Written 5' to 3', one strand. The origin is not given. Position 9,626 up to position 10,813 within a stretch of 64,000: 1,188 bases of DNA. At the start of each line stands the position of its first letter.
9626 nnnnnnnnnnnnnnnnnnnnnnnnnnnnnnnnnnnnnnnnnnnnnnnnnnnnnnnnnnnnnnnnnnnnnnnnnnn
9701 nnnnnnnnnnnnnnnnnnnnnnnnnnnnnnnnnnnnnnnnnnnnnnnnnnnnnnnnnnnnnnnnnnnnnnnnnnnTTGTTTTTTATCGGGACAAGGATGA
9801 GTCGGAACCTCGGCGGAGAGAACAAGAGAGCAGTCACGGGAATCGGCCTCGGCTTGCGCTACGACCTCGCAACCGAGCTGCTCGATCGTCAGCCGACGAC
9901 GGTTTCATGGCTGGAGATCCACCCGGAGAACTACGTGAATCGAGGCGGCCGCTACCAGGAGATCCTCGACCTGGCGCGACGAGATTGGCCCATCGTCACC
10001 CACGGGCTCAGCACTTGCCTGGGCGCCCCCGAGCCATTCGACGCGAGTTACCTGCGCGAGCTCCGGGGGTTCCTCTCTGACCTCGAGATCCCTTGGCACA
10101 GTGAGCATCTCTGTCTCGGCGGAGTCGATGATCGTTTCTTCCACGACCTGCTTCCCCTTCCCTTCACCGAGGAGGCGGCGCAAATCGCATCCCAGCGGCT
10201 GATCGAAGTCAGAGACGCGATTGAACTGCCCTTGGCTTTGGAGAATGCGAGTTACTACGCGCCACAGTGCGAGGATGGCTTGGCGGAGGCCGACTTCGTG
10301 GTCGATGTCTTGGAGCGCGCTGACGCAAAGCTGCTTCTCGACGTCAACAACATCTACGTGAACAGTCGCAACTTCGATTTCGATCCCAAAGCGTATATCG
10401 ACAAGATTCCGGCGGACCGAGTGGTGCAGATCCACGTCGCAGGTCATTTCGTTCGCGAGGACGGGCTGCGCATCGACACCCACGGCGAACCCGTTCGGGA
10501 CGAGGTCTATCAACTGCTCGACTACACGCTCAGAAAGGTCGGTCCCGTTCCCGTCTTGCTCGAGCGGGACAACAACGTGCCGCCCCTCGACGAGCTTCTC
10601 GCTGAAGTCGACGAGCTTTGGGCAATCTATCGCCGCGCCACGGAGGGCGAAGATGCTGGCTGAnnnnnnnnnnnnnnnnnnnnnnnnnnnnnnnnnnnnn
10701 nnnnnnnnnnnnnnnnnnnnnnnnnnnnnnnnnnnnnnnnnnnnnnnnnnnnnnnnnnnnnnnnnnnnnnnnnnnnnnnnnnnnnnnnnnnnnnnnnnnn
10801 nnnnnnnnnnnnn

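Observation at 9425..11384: Compact MNIO (DUF692) RiPP-type cluster: Cys-motif lipopeptide precursor, maturase and DUF2063 partner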

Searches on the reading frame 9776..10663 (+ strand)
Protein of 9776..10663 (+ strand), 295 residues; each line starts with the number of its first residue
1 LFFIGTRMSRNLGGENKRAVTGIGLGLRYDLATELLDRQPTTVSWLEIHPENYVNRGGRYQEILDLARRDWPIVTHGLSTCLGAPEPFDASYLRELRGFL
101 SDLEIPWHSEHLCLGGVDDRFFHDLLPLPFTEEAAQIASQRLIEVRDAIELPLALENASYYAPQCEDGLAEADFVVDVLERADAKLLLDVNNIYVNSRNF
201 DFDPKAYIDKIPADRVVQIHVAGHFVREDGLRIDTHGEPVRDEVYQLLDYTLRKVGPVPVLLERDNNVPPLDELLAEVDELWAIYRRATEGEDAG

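Call 3: search_protein_families(library=ncbifam, proteins=[window:9776-10663:+], max_evalue=0.01)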
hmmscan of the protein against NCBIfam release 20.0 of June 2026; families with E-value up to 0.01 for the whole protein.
window:9776-10663:+ (295 aa): 5 families
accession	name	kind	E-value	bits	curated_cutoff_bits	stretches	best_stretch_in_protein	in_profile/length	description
NF003818.2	PRK05409.1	equivalog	5.9e-89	298.1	360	1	23-281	2-260/264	HvfB family MNIO-type RiPP peptide maturase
NF050167.1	MNIO_BufB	equivalog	1.3e-80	270.5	310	1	23-279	1-259/262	MNIO family bufferin maturase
NF050151.1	RiPP_MNIO_ApyH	equivalog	3.1e-25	88.9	400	1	20-264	10-258/283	multinuclear non-heme iron-dependent oxidative enzyme ApyH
NF050165.1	MNIO_ChrH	equivalog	2.8e-17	62.8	600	1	115-255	101-247/363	MNIO family chryseobactin maturase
TIGR04159.2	methbact_MbnB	equivalog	5.1e-06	26.2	325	1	96-285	73-259/261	methanobactin biosynthesis protein MbnB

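Call 4: search_protein_families(library=pfam, proteins=[window:9776-10663:+], max_evalue=0.01)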
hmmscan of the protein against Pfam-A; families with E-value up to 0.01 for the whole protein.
window:9776-10663:+ (295 aa): 2 families
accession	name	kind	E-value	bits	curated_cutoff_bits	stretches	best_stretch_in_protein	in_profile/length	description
PF05114.20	MbnB_TglH_ChrH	-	2.9e-91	305.8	25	1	22-283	1-260/263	RiPP precursor modification enzyme MbnB/TglH/ChrH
PF01261.30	AP_endonuc_2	-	0.00094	19.4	31.1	1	141-265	110-230/249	Xylose isomerase-like TIM barrel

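Call 10: find_homologous_proteins(query=window:9797-10663:+, max_evalue=1e-20)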
Query window:9797-10663:+ (288 aa): 7281 proteins with E <= 1e-20 among 8000 candidates; the best 120 are listed.
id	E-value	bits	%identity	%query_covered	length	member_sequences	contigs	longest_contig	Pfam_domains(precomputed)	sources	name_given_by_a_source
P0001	1.9e-188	643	98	100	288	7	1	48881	PF05114.21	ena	-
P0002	6.9e-184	628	96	100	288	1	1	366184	PF05114.21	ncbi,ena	-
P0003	7.2e-169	579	88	100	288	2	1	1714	PF05114.21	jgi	-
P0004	5.4e-168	576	88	100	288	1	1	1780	PF05114.21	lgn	-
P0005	6.9e-168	575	88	100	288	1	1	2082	PF05114.21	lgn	-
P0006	8.8e-168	575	87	100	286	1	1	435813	PF05114.21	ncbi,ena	-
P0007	1.1e-167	575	87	100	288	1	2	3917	PF05114.21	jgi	-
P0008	2.2e-167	574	86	100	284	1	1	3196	PF05114.21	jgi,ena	-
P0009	2.4e-167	574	88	100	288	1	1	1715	PF05114.21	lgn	-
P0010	5.6e-167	572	87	100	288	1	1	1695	PF05114.21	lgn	-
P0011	7.2e-167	572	87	100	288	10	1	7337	PF05114.21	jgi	jgi:uncharacterized protein (UPF0276 family)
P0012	2.5e-166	570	87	100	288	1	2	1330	PF05114.21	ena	-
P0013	2.6e-166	570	87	100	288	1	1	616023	PF05114.21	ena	-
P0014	4.2e-166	570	88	98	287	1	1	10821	PF05114.21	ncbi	ncbi:MAG: DUF692 domain-containing protein, partial [Polyangiales bacterium]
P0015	5.7e-166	569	89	97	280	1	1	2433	PF05114.21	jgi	-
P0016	9.9e-166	568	88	97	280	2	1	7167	PF05114.21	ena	-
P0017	1.1e-165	568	85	100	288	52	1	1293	PF05114.21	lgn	-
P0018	1.6e-165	568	87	100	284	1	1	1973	PF05114.21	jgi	jgi:uncharacterized protein (UPF0276 family)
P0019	1.3e-164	565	89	97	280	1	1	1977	PF05114.21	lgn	-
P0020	1.5e-164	564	88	97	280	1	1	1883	PF05114.21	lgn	-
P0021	2.2e-164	564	87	97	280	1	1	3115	PF05114.21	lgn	-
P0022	2.5e-164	564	87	97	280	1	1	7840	PF05114.21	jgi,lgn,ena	jgi:uncharacterized protein (UPF0276 family)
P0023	7.6e-164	562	87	97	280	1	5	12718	PF05114.21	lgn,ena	-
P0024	8.2e-164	562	86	97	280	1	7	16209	PF05114.21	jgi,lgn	jgi:uncharacterized protein (UPF0276 family)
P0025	1.2e-162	558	86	97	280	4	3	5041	PF05114.21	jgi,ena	-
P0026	3.1e-162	557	86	97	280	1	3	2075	PF05114.21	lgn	-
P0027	5.2e-162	556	90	93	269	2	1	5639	PF05114.21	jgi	-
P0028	6.6e-162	556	86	97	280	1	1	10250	PF05114.21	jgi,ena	-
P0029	4.8e-161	553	86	97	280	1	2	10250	PF05114.21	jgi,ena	-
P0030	7.3e-161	552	85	97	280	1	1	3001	PF05114.21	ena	-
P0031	9.4e-161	552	85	97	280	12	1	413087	PF05114.21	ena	-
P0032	9.9e-161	552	85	97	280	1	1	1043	PF05114.21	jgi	jgi:uncharacterized protein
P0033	1.4e-160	551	85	97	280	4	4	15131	PF05114.21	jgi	jgi:hypothetical protein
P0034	3.2e-160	550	84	97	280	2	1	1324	PF05114.21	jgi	-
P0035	3.3e-159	547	85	97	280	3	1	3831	PF05114.21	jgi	-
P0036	9.5e-159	545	85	97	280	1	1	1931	PF01261.31,PF05114.21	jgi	jgi:uncharacterized protein (UPF0276 family)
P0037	1.3e-158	545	84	97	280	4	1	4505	PF05114.21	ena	-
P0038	9.5e-158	542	84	97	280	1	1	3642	PF05114.21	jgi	jgi:uncharacterized protein (UPF0276 family)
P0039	1.5e-157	541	83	97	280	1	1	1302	PF05114.21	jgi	jgi:hypothetical protein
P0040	2.5e-157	541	83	97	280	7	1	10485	PF05114.21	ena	-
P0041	8.8e-157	539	82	97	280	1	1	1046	PF05114.21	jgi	jgi:uncharacterized protein (UPF0276 family)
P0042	1.1e-156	539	82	97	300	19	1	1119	PF05114.21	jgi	jgi:uncharacterized protein (UPF0276 family)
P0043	1.7e-156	538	83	97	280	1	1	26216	PF01261.31,PF05114.21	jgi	-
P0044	1.8e-156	538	83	98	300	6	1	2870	PF05114.21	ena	-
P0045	1.9e-156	538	85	96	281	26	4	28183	PF05114.21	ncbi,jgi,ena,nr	ncbi:MAG: hypothetical protein AMJ63_03295 [Myxococcales bacterium SG8_38_1]|jgi:uncharacterized pro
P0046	4.2e-156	537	83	97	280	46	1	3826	PF05114.21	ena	-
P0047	4.2e-156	537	84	97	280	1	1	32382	PF05114.21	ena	-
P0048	5.1e-156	536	83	97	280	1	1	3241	PF05114.21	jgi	-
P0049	6.0e-156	536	83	97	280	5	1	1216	PF05114.21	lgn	-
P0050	8.5e-156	536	83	97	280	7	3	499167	PF05114.21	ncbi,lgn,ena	-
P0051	2.7e-155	534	82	96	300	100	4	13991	PF05114.21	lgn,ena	-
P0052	4.0e-155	533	82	97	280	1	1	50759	PF01261.31,PF05114.21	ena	-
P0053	4.5e-155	533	83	96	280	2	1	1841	PF05114.21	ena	-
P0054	4.6e-155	533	82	97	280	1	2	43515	PF05114.21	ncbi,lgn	ncbi:MAG: DUF692 domain-containing protein [Polyangiales bacterium]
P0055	8.4e-155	532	83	97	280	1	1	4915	PF05114.21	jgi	jgi:hypothetical protein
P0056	8.7e-155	532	83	96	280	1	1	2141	PF05114.21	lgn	-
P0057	9.0e-155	532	83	96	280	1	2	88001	PF01261.31,PF05114.21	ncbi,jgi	jgi:hypothetical protein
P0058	1.5e-154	532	82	97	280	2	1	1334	PF01261.31,PF05114.21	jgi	jgi:hypothetical protein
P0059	2.5e-154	531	85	94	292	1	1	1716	PF05114.21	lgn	-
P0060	2.8e-154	531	80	100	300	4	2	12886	PF05114.21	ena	-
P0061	3.0e-154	531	81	97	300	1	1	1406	PF05114.21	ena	-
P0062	5.6e-154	530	83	96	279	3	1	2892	PF05114.21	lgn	-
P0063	8.4e-154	529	82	97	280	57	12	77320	PF05114.21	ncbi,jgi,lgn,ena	jgi:uncharacterized protein (UPF0276 family)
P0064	9.2e-154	529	82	96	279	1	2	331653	PF05114.21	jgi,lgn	-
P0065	2.0e-153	528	83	94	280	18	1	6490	PF05114.21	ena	-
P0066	3.5e-153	527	82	97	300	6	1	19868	PF05114.21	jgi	jgi:uncharacterized protein (UPF0276 family)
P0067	3.5e-153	527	81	97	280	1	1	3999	PF05114.21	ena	-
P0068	6.4e-153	526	82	96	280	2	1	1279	PF05114.21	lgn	-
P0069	6.8e-153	526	82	95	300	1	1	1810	PF05114.21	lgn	-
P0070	7.8e-153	526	80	99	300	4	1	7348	PF05114.21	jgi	jgi:uncharacterized protein (UPF0276 family)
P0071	1.0e-152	526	82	97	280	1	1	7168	PF05114.21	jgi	-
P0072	1.1e-152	525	83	96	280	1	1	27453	PF05114.21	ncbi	ncbi:MAG: DUF692 domain-containing protein [Polyangiales bacterium]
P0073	2.9e-152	524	82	97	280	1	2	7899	PF01261.31,PF05114.21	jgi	jgi:uncharacterized protein (UPF0276 family)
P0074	3.4e-152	524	82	97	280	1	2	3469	PF05114.21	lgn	-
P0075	4.8e-152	523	80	98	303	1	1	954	PF05114.21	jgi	jgi:uncharacterized protein (UPF0276 family)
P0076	7.0e-152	523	82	97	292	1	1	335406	PF05114.21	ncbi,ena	-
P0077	8.2e-152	523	81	97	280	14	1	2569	PF05114.21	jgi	-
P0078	8.8e-152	523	82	97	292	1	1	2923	PF05114.21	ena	-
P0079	1.6e-151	522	82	97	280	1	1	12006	PF05114.21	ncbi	ncbi:MAG: DUF692 domain-containing protein [Polyangiales bacterium]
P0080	1.9e-151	521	81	97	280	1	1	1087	PF05114.21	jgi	jgi:uncharacterized protein (UPF0276 family)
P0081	2.1e-151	521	81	97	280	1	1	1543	PF05114.21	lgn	-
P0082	2.4e-151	521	81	97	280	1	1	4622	PF05114.21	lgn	-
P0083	2.6e-151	521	81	97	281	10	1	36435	PF05114.21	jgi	-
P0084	3.6e-151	521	81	97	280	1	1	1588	PF05114.21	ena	-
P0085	4.5e-151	520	82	97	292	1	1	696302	PF05114.21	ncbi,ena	-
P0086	5.6e-151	520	82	97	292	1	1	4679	PF05114.21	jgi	jgi:uncharacterized protein (UPF0276 family)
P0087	7.0e-151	520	80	99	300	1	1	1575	PF05114.21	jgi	jgi:uncharacterized protein (UPF0276 family)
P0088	8.2e-151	519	81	97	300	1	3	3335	PF05114.21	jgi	-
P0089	1.0e-150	519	82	97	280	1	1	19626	PF05114.21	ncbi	ncbi:MAG: DUF692 domain-containing protein [Polyangiales bacterium]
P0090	1.2e-150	519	81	97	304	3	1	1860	PF05114.21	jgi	-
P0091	1.7e-150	518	80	97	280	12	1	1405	PF05114.21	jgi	-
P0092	1.7e-150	518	82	97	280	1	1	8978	PF05114.21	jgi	jgi:uncharacterized protein (UPF0276 family)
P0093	2.4e-150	518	80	97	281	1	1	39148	PF05114.21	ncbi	-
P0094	3.0e-150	517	82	97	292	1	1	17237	PF05114.21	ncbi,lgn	-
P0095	6.1e-150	516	81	97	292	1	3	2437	PF05114.21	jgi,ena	jgi:hypothetical protein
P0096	6.5e-150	516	82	97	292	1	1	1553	PF05114.21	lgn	-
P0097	6.8e-150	516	81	97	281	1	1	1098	PF05114.21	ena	-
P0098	6.9e-150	516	81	97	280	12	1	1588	PF05114.21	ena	-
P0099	1.0e-149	516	79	97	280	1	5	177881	PF05114.21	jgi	jgi:uncharacterized protein (UPF0276 family)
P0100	1.2e-149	516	80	96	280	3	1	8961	PF05114.21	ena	-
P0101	1.2e-149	516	81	97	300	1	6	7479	PF05114.21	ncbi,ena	-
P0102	1.2e-149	515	80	98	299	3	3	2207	PF05114.21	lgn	-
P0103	1.3e-149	515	79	96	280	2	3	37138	PF05114.21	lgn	-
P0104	1.3e-149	515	81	96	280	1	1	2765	PF05114.21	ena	-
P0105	1.5e-149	515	81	97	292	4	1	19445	PF05114.21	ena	-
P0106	1.5e-149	515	81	96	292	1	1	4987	PF05114.21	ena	-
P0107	1.7e-149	515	80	97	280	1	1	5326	PF05114.21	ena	-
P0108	1.8e-149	515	80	97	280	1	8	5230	PF05114.21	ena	-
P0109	2.5e-149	514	80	97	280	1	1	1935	PF05114.21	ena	-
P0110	3.1e-149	514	80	97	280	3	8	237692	PF01261.31,PF05114.21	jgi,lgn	-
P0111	3.2e-149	514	80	97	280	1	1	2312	PF05114.21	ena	-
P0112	4.0e-149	514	80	95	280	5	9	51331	PF05114.21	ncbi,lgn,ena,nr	ncbi:MAG TPA: DUF692 domain-containing protein [Polyangiales bacterium]|nr:DUF692 domain-containing 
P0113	6.4e-149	513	80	97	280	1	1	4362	PF05114.21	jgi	-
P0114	9.2e-149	513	81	95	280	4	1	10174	PF05114.21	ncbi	ncbi:MAG: DUF692 domain-containing protein [Polyangiales bacterium]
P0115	1.2e-148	512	79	97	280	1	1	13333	PF05114.21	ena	-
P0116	1.4e-148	512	80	97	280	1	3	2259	PF05114.21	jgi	jgi:uncharacterized protein (UPF0276 family)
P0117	2.0e-148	511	80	97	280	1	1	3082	PF05114.21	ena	-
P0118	5.4e-148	510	79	97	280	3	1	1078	PF05114.21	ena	-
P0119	6.3e-148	510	79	97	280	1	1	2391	PF05114.21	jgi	jgi:uncharacterized protein (UPF0276 family)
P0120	8.3e-148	509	80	96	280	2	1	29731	PF05114.21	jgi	-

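Call 11: search_solved_structures(query=window:9797-10663:+, max_evalue=0.001, show_alignments=2)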
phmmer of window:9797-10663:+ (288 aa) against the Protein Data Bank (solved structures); distinct sequences matched with E-value up to 0.001: 4.
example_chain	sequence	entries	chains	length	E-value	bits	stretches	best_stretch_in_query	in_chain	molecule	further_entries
3bww_A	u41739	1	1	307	1.3e-49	172.2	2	15-218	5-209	Protein of unknown function DUF692/COG3220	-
8hci_D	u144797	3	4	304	2.7e-18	69.5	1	95-259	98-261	DUF692 family protein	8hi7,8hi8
7dz9_B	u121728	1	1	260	0.00045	22.8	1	144-265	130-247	cpMbnB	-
7dz9_A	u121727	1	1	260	0.00045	22.8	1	144-265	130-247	MbnB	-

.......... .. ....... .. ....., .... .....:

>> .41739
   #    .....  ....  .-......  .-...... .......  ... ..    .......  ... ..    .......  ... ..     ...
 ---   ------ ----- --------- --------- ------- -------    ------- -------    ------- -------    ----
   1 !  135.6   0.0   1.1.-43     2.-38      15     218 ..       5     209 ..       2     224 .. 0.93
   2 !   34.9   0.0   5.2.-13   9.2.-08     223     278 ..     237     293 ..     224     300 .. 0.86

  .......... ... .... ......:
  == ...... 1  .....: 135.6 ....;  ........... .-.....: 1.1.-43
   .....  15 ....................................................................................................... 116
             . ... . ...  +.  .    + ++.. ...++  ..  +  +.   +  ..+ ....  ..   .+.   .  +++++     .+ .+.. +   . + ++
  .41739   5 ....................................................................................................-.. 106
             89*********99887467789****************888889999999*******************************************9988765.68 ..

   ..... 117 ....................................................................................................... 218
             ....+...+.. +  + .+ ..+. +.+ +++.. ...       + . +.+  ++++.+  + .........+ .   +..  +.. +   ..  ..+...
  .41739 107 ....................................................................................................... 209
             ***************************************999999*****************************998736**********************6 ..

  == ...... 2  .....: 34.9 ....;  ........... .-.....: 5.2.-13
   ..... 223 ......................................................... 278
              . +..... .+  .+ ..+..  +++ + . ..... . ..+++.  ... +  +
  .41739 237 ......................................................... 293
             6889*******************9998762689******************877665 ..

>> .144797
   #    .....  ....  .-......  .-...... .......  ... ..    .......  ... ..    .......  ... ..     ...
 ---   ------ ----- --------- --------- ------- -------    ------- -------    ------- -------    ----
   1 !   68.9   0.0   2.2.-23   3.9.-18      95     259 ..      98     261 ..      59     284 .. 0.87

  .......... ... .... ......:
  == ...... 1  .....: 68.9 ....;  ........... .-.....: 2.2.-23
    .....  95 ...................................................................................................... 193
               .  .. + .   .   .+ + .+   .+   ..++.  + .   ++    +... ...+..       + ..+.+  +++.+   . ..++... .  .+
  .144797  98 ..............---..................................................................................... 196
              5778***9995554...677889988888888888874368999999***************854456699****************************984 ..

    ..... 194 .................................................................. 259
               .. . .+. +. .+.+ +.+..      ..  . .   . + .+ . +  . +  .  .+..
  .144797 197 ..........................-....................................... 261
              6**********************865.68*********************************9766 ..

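Call 12: find_related_loci(query=window:9797-10663:+, collection=genome_contigs, flank=4000)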
Query window:9797-10663:+ (288 aa) in genome_contigs; peptide patterns used: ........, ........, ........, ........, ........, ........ (x = any residue, [..] = any of these).
180 stretches matched a pattern; 151 encode a relative of the query (tblastn E <= 1e-3); the best 80 are kept; 80 distinct loci.
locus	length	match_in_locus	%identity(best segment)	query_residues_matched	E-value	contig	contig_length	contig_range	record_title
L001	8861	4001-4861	96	1-287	0e+0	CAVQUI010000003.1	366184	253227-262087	MAG: uncultured delta proteobacterium isolate MFD09964.bin.2.99 genome assembly, contig: contig_13226, whole genome shot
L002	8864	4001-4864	90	1-288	3e-174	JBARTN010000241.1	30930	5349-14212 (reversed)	MAG: Polyangiales bacterium isolate MFD12925_ilm_asm_bin34 k127_214354, whole genome shotgun sequence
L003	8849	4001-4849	90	1-283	1e-172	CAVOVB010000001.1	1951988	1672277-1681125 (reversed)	MAG: uncultured delta proteobacterium isolate MFD09779.bin.2.182 genome assembly, contig: contig_12172, whole genome sho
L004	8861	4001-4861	89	1-287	8e-172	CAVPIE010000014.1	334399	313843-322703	MAG: uncultured delta proteobacterium isolate MFD09964.bin.1.42 genome assembly, contig: contig_5284, whole genome shotg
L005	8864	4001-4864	89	1-288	4e-171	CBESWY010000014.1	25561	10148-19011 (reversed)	MAG TPA_asm: uncultured Myxococcales bacterium isolate SRR7614711_binner13_Refined_24 genome assembly, contig: ERZ250838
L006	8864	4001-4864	87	1-288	6e-169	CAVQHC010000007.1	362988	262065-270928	MAG: uncultured delta proteobacterium isolate MFD09964.bin.1.233 genome assembly, contig: contig_19101, whole genome sho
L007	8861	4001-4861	87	1-287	1e-168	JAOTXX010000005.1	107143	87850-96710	MAG: Myxococcales bacterium isolate 21_Jan_SF_Bin28 21_Jan_SF_Bin28_scaffold_86_c1, whole genome shotgun sequence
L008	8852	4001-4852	87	1-288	1e-167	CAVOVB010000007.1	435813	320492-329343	MAG: uncultured delta proteobacterium isolate MFD09779.bin.2.182 genome assembly, contig: contig_38880, whole genome sho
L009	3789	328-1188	86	1-287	7e-174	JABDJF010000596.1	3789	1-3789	MAG: Myxococcales bacterium isolate SS_bin_16 k127_4553475, whole genome shotgun sequence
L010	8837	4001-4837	86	10-288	6e-163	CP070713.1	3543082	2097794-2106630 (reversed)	MAG: Myxococcales bacterium isolate bin5 chromosome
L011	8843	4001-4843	85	8-288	1e-161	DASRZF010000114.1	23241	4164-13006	MAG TPA_asm: Polyangiales bacterium isolate SMAG_U14152 k141_4892379, whole genome shotgun sequence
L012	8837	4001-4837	84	10-288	9e-161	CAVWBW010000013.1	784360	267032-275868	MAG: uncultured delta proteobacterium isolate MFD03804.bin.1.273 genome assembly, contig: contig_7244, whole genome shot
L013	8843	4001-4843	83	8-288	3e-158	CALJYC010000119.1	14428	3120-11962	MAG: uncultured bacterium isolate N3_Bin_MAXBIN__017_sub_1 genome assembly, contig: c_000000053623, whole genome shotgun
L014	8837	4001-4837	84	10-288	1e-157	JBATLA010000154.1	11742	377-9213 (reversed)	MAG: Polyangiales bacterium isolate MFD10204_ilm_asm_bin16 k127_4161, whole genome shotgun sequence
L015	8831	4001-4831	84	11-287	1e-156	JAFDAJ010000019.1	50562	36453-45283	MAG: Deltaproteobacteria bacterium isolate AB_1215_Bin_95 AB_1215_Bin_95_scaffold_696, whole genome shotgun sequence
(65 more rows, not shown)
